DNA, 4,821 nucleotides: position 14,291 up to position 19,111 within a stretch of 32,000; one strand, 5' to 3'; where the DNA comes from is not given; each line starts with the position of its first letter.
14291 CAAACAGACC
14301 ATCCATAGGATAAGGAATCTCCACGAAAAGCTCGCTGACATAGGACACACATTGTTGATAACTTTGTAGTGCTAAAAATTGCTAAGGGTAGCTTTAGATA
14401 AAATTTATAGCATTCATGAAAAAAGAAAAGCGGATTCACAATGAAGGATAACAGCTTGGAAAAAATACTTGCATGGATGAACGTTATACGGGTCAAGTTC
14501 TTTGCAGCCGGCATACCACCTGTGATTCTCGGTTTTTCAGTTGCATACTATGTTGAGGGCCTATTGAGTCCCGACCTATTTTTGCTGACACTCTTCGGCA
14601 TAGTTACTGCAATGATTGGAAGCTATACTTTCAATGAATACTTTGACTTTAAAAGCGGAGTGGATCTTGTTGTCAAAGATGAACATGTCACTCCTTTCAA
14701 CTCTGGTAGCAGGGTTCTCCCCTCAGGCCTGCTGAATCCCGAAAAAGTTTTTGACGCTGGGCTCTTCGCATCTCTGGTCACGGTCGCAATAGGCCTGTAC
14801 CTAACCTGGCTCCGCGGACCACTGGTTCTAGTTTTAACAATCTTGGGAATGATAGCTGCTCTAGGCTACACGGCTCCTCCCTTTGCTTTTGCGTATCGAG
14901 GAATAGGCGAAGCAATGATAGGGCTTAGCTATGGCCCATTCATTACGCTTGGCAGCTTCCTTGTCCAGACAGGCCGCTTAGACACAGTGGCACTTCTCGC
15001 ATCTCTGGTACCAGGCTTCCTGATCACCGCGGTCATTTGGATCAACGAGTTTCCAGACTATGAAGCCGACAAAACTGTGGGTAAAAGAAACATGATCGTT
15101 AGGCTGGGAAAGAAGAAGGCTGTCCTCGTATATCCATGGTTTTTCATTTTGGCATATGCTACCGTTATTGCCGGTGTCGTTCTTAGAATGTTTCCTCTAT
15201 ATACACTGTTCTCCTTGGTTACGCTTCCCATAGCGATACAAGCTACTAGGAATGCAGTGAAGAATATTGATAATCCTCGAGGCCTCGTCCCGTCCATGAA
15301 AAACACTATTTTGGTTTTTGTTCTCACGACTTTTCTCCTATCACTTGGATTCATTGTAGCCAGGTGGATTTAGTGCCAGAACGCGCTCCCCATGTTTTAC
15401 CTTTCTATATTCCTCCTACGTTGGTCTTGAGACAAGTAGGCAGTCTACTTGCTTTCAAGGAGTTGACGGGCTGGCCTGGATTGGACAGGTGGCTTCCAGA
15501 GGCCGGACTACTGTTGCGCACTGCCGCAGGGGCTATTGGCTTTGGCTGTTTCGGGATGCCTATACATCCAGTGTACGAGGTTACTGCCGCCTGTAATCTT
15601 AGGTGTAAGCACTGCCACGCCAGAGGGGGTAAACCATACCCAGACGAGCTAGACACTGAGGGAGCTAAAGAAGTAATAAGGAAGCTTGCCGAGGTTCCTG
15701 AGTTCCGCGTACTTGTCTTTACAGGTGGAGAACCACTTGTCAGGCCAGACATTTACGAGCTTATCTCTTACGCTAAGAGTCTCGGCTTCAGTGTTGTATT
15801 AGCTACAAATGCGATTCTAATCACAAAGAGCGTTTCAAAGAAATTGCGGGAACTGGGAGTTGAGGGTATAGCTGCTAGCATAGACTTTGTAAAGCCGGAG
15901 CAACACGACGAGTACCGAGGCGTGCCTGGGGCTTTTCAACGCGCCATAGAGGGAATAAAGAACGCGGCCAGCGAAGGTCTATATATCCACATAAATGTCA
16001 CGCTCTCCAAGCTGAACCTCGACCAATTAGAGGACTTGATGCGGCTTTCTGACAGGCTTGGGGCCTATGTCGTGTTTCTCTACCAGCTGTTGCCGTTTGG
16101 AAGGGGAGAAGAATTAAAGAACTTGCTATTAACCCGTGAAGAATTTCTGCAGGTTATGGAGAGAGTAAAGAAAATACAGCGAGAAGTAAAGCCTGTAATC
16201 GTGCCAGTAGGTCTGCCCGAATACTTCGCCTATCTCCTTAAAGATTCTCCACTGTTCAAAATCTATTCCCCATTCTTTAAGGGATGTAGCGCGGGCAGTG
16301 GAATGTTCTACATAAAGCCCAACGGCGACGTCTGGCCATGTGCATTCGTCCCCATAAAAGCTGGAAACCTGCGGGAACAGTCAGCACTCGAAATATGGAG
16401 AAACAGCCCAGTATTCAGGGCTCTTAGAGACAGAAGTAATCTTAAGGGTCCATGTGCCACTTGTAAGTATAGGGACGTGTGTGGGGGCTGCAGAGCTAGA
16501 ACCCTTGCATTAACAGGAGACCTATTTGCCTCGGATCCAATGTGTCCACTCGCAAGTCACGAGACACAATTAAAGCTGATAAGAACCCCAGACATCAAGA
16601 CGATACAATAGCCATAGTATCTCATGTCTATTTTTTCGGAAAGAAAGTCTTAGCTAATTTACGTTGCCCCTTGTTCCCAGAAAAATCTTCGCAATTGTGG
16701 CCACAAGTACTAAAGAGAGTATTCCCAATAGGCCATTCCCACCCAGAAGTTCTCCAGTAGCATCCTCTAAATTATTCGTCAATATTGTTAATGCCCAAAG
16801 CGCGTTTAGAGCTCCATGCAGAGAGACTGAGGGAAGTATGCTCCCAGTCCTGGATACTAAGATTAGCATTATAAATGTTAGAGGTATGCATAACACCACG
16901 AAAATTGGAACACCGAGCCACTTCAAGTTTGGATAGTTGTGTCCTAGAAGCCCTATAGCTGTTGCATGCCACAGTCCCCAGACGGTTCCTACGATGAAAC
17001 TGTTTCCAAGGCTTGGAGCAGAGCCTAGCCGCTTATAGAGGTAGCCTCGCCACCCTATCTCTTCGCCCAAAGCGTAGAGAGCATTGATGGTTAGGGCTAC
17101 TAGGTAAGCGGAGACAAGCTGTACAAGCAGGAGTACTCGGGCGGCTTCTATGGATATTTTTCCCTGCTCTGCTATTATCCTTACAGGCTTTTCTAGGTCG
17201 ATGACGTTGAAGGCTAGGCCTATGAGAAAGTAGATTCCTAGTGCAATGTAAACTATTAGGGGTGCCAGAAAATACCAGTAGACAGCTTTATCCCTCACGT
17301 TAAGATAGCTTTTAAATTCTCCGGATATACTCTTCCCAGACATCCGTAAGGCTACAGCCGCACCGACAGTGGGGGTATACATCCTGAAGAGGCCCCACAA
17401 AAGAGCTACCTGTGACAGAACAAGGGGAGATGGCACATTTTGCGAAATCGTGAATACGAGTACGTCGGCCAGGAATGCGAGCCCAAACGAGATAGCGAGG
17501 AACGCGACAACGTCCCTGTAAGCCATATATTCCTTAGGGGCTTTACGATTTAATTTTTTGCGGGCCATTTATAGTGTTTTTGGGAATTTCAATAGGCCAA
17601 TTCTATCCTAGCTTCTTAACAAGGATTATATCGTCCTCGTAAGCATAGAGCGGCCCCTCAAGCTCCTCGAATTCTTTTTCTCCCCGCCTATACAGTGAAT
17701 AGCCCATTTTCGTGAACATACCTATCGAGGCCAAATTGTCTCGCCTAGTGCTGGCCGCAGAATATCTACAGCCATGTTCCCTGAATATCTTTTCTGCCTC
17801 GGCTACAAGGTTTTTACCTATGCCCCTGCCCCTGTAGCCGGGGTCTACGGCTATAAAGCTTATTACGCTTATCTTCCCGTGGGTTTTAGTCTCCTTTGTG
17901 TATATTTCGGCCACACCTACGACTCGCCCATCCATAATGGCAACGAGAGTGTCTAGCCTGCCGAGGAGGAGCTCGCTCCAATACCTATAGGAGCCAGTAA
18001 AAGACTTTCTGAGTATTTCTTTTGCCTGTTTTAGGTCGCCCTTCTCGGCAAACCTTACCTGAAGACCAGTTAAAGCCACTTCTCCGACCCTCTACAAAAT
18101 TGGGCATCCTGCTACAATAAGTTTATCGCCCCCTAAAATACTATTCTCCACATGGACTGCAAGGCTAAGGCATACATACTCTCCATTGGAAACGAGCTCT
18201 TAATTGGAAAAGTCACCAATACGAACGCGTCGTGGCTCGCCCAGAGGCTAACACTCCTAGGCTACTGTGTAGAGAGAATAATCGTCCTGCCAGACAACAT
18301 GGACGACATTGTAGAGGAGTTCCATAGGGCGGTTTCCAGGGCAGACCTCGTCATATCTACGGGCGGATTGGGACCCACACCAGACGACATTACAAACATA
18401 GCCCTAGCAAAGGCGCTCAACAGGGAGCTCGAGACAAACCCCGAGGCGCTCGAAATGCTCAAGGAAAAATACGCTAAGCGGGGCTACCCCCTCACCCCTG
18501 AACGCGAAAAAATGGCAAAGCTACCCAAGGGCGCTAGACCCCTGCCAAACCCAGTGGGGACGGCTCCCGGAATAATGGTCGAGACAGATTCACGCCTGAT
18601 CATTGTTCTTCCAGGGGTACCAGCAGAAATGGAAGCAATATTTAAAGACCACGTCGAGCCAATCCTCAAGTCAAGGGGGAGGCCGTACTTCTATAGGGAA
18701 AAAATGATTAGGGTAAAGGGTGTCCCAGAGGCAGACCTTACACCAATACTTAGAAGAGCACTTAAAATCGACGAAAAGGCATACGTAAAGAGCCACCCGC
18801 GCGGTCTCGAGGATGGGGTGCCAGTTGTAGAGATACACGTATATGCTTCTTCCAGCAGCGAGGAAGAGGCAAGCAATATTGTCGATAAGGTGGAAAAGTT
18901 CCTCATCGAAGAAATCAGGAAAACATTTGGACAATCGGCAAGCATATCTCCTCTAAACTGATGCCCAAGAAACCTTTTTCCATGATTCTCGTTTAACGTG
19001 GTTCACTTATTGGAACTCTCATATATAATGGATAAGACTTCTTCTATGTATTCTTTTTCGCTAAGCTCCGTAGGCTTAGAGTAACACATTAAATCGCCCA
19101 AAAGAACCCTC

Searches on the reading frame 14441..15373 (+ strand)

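Call 62: search_protein_families(library=pfam, proteins=[window:14441-15373:+], max_evalue=0.001)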
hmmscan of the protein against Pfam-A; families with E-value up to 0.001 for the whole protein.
window:14441-15373:+ (310 aa): 2 families
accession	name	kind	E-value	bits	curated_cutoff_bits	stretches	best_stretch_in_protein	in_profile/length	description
PF01040.23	UbiA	-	1.1e-31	110.5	34.2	1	26-275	3-234/250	UbiA prenyltransferase family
PF04298.18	Zn_peptidase_2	-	0.00057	19.9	27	0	220-278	118-176/218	Putative neutral zinc metallopeptidase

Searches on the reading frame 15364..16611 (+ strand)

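Call 62: search_protein_families(library=pfam, proteins=[window:15364-16611:+], max_evalue=0.001)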
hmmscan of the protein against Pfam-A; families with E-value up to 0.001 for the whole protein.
window:15364-16611:+ (415 aa): 3 families
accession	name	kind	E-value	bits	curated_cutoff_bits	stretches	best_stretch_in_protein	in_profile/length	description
PF04055.27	Radical_SAM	-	2.8e-27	96.4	29.5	1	71-228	1-165/166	Radical SAM superfamily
PF13186.11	SPASM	-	1.8e-13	51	21.5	1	308-368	1-67/67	Iron-sulfur cluster-binding domain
PF13353.11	Fer4_12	-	4.8e-05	24.1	22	1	75-148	13-89/137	4Fe-4S single cluster domain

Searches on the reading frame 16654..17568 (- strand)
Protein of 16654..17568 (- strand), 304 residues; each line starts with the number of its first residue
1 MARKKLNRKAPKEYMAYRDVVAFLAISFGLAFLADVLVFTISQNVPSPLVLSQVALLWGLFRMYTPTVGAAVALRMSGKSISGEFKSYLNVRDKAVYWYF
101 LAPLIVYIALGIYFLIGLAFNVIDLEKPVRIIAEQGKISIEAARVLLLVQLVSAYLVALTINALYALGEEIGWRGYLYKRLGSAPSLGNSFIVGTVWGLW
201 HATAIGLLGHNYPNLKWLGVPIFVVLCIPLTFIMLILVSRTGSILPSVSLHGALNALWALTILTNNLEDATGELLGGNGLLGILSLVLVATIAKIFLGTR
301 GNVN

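Call 16: search_protein_families(library=pfam, proteins=[window:16654-17568:-], max_evalue=0.01)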
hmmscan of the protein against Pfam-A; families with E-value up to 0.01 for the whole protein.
window:16654-17568:- (304 aa): 3 families
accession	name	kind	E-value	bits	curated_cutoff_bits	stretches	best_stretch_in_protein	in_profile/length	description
PF02517.21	Rce1-like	-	3e-13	50.3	22.4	1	155-257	5-93/93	Type II CAAX prenyl endopeptidase Rce1-like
PF01534.23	Frizzled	-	0.0016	18.2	22.3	1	92-166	175-251/322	Frizzled/Smoothened family membrane region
PF19389.4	DUF5964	-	0.0058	16.9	25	1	87-115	29-57/60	Family of unknown function (DUF5964)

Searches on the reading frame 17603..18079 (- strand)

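Call 16: search_protein_families(library=pfam, proteins=[window:17603-18079:-], max_evalue=0.01)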
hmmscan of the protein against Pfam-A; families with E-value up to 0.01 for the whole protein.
window:17603-18079:- (158 aa): 8 families
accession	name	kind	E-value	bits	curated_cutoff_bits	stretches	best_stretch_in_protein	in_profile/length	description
PF00583.31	Acetyltransf_1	-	7.2e-20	71.8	20.7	1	38-127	29-116/116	Acetyltransferase (GNAT) family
PF13508.13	Acetyltransf_7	-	8.3e-13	49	27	1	44-128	5-83/84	Acetyltransferase (GNAT) domain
PF13527.13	Acetyltransf_9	-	7.5e-11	42.6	25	1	8-128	2-125/127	Acetyltransferase (GNAT) domain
PF13673.13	Acetyltransf_10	-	1.7e-09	38.2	23.6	1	39-128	28-108/128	Acetyltransferase (GNAT) domain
PF08445.16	FR47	-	1.7e-07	31.6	22.1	1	68-131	19-81/86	FR47-like protein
PF13302.13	Acetyltransf_3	-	0.00027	22.1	25.4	1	48-127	58-137/138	Acetyltransferase (GNAT) domain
PF14542.12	Acetyltransf_CG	-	0.00085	19.8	30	1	65-105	19-59/80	GCN5-related N-acetyl-transferase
PF13420.13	Acetyltransf_4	-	0.0094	16.4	24.3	0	50-134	57-141/155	Acetyltransferase (GNAT) domain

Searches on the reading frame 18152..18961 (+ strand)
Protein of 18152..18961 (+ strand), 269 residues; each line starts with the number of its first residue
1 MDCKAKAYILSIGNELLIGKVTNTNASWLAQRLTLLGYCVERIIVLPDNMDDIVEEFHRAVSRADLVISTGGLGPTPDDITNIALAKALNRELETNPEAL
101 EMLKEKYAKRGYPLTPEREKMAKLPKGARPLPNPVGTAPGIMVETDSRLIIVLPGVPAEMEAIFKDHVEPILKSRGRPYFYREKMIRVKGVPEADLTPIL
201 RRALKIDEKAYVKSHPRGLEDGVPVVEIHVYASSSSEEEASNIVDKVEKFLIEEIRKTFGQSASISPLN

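Call 16: search_protein_families(library=pfam, proteins=[window:18152-18961:+], max_evalue=0.01)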
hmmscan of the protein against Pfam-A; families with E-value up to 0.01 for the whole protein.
window:18152-18961:+ (269 aa): 1 family
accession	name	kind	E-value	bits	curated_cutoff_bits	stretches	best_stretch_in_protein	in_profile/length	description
PF00994.29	MoCF_biosynth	-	1.5e-39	135.4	26.6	1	9-173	2-143/144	Probable molybdopterin binding domain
